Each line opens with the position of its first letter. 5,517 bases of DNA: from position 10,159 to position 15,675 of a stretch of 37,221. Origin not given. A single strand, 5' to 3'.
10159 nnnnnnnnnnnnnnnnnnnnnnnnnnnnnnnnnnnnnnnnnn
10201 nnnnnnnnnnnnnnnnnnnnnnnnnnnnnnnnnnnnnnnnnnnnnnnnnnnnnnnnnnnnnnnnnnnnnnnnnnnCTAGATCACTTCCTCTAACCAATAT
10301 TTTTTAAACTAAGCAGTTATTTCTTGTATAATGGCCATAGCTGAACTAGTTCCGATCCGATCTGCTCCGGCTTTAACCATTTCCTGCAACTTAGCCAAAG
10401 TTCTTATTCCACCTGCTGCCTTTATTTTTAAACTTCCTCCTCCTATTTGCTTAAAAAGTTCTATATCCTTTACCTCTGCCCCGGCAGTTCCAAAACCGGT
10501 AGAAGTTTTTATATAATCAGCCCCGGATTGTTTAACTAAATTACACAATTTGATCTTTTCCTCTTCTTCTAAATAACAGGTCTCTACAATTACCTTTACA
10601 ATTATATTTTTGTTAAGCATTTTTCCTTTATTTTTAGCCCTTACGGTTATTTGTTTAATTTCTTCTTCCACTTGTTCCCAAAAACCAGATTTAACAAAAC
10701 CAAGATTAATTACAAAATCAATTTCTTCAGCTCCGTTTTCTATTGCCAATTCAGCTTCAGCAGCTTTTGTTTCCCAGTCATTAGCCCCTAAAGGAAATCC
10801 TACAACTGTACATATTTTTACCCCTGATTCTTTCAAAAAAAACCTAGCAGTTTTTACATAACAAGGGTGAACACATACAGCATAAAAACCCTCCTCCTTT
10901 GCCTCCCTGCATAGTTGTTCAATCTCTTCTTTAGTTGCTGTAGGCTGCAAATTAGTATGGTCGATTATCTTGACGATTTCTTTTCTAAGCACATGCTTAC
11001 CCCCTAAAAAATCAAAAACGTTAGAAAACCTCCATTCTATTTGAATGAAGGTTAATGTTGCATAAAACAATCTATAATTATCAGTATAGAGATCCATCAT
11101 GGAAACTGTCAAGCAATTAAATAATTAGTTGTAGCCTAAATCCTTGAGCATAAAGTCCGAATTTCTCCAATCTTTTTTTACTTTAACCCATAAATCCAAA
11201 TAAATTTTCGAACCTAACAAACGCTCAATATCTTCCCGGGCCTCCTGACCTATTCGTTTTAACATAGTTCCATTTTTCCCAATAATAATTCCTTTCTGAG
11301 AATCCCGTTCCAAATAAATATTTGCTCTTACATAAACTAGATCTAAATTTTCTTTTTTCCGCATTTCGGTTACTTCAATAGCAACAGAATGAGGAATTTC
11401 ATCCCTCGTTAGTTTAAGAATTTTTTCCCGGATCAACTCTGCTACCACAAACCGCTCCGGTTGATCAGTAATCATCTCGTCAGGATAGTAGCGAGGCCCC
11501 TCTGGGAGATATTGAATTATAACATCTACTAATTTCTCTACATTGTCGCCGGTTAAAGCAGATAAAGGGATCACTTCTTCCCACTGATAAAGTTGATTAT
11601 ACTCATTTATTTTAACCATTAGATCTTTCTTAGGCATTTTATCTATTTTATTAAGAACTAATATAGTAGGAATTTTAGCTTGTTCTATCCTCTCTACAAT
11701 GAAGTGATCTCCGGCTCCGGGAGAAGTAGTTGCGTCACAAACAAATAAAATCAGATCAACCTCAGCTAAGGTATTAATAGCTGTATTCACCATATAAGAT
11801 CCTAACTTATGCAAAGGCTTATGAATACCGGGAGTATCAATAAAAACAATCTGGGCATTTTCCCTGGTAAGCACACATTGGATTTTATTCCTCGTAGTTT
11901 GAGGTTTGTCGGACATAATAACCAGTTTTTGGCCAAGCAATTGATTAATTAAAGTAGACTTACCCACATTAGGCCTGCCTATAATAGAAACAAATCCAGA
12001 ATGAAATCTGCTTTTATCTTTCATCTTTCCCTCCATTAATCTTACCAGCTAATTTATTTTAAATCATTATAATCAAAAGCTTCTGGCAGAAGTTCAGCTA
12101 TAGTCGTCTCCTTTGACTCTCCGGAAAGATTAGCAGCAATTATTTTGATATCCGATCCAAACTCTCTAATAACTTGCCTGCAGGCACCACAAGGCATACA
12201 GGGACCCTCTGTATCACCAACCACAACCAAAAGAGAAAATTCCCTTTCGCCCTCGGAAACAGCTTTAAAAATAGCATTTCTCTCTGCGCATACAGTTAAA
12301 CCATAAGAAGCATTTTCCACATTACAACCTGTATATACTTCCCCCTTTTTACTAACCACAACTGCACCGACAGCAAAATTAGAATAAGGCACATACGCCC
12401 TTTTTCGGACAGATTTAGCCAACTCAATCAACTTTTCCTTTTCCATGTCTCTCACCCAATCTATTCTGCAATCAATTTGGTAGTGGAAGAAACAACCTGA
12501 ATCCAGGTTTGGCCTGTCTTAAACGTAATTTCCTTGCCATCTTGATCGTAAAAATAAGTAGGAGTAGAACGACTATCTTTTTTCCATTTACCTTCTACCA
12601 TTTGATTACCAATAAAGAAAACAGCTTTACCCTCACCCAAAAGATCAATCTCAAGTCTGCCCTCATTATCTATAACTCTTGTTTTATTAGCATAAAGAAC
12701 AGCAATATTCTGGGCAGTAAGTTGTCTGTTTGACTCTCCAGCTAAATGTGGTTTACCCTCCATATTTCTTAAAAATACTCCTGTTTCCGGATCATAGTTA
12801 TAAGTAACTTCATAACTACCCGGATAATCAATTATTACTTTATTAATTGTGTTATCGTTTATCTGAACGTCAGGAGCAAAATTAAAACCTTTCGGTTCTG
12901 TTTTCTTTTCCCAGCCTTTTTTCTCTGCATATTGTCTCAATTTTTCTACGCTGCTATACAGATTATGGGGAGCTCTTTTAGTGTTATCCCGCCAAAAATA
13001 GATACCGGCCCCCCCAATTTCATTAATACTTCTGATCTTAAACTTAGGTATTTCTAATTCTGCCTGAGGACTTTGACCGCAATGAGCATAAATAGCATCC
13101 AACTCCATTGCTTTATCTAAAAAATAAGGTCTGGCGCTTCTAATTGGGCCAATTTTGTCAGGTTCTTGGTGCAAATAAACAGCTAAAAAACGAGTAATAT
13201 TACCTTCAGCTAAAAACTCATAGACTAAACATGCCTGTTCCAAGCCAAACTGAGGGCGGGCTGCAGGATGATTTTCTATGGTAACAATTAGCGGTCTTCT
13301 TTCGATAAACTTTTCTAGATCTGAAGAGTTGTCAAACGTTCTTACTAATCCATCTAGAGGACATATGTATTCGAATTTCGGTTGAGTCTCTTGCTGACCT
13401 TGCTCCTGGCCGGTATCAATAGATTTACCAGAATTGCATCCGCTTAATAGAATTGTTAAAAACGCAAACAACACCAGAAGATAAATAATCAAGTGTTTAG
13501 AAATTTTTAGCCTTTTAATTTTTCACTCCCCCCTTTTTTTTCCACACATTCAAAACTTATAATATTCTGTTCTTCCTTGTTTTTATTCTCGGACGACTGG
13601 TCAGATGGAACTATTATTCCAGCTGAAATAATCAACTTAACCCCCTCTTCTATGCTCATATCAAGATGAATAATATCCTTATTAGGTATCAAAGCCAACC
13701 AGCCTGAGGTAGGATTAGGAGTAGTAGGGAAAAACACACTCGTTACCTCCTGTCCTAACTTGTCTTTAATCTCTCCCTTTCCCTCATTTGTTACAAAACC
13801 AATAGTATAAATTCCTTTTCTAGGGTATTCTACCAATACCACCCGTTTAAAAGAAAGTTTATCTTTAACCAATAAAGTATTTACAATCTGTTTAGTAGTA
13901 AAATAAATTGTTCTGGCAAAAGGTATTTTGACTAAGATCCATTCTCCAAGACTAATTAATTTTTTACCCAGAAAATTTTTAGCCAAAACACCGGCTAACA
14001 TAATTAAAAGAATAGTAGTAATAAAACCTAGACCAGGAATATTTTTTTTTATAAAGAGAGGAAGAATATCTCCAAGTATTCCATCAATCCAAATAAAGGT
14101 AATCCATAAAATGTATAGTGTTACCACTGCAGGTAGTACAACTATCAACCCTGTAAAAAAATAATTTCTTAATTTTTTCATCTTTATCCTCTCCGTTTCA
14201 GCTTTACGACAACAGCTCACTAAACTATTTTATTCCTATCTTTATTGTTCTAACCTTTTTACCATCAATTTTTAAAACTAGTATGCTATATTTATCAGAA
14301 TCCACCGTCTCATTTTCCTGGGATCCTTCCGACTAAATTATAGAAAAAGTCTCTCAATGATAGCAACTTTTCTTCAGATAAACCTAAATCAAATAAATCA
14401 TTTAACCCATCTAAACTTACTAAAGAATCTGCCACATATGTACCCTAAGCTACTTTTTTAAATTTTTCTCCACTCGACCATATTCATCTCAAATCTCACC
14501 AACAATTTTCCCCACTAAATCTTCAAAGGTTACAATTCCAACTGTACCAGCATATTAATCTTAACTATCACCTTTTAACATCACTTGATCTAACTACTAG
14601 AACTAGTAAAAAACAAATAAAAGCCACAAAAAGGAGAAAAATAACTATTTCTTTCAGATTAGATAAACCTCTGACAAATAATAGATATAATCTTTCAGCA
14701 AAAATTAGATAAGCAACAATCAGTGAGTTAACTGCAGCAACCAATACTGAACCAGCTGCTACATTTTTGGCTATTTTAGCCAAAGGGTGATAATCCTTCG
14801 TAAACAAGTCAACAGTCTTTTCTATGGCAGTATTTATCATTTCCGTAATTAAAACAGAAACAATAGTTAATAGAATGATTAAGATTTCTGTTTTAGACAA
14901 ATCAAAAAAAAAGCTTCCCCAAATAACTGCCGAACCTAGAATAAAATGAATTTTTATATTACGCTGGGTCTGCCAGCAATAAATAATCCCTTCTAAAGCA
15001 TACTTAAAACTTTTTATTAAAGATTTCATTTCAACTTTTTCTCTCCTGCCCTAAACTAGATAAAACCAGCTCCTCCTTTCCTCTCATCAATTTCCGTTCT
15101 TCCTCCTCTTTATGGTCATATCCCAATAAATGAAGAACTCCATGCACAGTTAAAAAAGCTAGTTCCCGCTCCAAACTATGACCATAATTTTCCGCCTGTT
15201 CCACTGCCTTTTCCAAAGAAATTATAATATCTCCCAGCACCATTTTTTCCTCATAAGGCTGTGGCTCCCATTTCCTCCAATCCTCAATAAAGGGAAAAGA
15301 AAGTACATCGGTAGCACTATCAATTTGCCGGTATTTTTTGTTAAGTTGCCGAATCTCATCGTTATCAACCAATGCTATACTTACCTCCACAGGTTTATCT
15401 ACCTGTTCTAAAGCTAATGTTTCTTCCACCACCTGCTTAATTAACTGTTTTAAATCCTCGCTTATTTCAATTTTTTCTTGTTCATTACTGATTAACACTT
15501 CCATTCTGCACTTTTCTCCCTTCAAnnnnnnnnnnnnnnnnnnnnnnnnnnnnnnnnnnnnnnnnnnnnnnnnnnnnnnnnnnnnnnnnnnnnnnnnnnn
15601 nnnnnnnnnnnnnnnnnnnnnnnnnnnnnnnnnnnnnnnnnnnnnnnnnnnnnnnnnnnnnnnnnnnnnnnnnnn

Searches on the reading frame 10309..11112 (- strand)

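Call 41: search_protein_families(library=pfam, proteins=[window:10309-11112:-], max_evalue=0.00001)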
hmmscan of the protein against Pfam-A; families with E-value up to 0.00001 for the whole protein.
window:10309-11112:- (267 aa): 1 family
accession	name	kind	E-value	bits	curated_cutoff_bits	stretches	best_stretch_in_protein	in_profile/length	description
PF01791.15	DeoC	-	1.7e-18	67.5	23.8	1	49-251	5-213/229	DeoC/LacD family aldolase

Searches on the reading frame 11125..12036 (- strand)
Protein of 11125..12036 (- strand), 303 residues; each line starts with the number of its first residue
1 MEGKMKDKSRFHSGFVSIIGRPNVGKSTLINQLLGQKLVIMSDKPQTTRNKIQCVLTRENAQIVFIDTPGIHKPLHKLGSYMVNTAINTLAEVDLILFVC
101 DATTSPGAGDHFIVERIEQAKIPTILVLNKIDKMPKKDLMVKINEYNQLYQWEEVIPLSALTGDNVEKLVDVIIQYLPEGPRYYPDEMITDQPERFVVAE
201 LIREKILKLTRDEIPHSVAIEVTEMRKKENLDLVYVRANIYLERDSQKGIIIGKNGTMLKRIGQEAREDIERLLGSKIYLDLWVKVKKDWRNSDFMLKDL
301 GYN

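Call 41: search_protein_families(library=pfam, proteins=[window:11125-12036:-], max_evalue=0.00001)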
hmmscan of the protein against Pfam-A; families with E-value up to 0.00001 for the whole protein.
window:11125-12036:- (303 aa): 8 families
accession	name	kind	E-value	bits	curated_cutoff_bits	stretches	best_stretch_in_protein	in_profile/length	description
PF01926.29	MMR_HSR1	-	9.2e-28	97.1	21.9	1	16-130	2-113/113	50S ribosome-binding GTPase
PF07650.23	KH_2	-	3.3e-22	78.5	22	1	213-291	1-78/78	KH domain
PF00009.33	GTP_EFTU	-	4.7e-17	62.6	26.5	1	16-178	6-187/188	Elongation factor Tu GTP binding domain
PF02421.24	FeoB_N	-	1.6e-16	60.6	27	1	16-172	3-155/156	Ferrous iron transport protein B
PF00350.29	Dynamin_N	-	3.5e-11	43.9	27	0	57-131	97-168/168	Dynamin family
PF03193.22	RsgA_GTPase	-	1.2e-10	42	30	0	9-73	102-170/174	RsgA GTPase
PF02492.25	cobW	-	1.8e-06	28.1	20.7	0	51-146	73-168/180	CobW/HypB/UreG, nucleotide-binding domain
PF04548.22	AIG1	-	6.4e-06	26.1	27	1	18-119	5-109/212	AIG1 family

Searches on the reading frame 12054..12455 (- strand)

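Call 42: search_protein_families(library=pfam, proteins=[window:12054-12455:-], max_evalue=0.00001)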
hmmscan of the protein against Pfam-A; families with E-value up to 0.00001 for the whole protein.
window:12054-12455:- (133 aa): 2 families
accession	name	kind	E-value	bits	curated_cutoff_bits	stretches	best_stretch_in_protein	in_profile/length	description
PF00383.29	dCMP_cyt_deam_1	-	5e-24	84.6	25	1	5-101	3-95/102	Cytidine and deoxycytidylate deaminase zinc-binding region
PF08211.18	dCMP_cyt_deam_2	-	2e-08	35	25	1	6-70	41-105/130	Cytidine and deoxycytidylate deaminase zinc-binding region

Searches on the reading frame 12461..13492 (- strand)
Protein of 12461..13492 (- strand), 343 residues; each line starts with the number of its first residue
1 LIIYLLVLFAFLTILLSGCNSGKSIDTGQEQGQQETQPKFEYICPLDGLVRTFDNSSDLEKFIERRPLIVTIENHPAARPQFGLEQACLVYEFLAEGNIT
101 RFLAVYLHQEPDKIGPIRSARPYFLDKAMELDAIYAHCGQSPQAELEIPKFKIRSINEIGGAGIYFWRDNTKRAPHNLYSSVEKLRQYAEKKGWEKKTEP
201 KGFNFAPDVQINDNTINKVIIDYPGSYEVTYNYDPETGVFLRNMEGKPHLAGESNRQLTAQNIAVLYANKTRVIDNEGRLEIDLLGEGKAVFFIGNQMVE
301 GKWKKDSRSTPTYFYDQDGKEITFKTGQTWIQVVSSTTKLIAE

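Call 42: search_protein_families(library=pfam, proteins=[window:12461-13492:-], max_evalue=0.00001)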
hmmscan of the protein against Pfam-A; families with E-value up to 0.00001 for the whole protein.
window:12461-13492:- (343 aa): 2 families
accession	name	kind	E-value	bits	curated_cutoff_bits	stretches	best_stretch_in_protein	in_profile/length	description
PF11258.13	DUF3048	-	5.7e-47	160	25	1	61-194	10-147/148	Protein of unknown function (DUF3048) N-terminal domain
PF17479.7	DUF3048_C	-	1.7e-30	106.1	25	1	221-331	3-114/114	Protein of unknown function (DUF3048) C-terminal domain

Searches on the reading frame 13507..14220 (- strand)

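Call 42: search_protein_families(library=pfam, proteins=[window:13507-14220:-], max_evalue=0.00001)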
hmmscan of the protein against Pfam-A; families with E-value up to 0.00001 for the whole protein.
window:13507-14220:- (237 aa): 1 family
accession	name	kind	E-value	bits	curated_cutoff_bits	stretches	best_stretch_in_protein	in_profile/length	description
PF04367.18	DUF502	-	1.3e-36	125.2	23.8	1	67-172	1-107/107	Protein of unknown function (DUF502)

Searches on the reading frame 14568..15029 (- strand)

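Call 42: search_protein_families(library=pfam, proteins=[window:14568-15029:-], max_evalue=0.00001)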
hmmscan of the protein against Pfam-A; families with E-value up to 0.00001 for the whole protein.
window:14568-15029:- (153 aa): 1 family
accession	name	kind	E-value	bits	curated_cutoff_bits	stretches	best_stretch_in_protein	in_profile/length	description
PF01219.24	DAGK_prokar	-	6.5e-36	122.7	22.3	1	9-110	1-102/102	Prokaryotic diacylglycerol kinase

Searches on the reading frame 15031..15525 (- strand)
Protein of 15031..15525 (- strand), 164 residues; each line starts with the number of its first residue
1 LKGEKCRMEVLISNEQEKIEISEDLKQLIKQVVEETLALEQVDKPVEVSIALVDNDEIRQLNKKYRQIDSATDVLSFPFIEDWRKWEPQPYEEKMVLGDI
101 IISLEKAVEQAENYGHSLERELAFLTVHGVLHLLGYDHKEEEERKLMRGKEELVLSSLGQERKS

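Call 42: search_protein_families(library=pfam, proteins=[window:15031-15525:-], max_evalue=0.00001)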
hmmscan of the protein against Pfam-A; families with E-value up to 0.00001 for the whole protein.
window:15031-15525:- (164 aa): 1 family
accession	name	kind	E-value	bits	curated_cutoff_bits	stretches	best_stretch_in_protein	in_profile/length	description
PF02130.23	YbeY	-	1.7e-49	167.4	25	1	21-157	3-128/129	Endoribonuclease YbeY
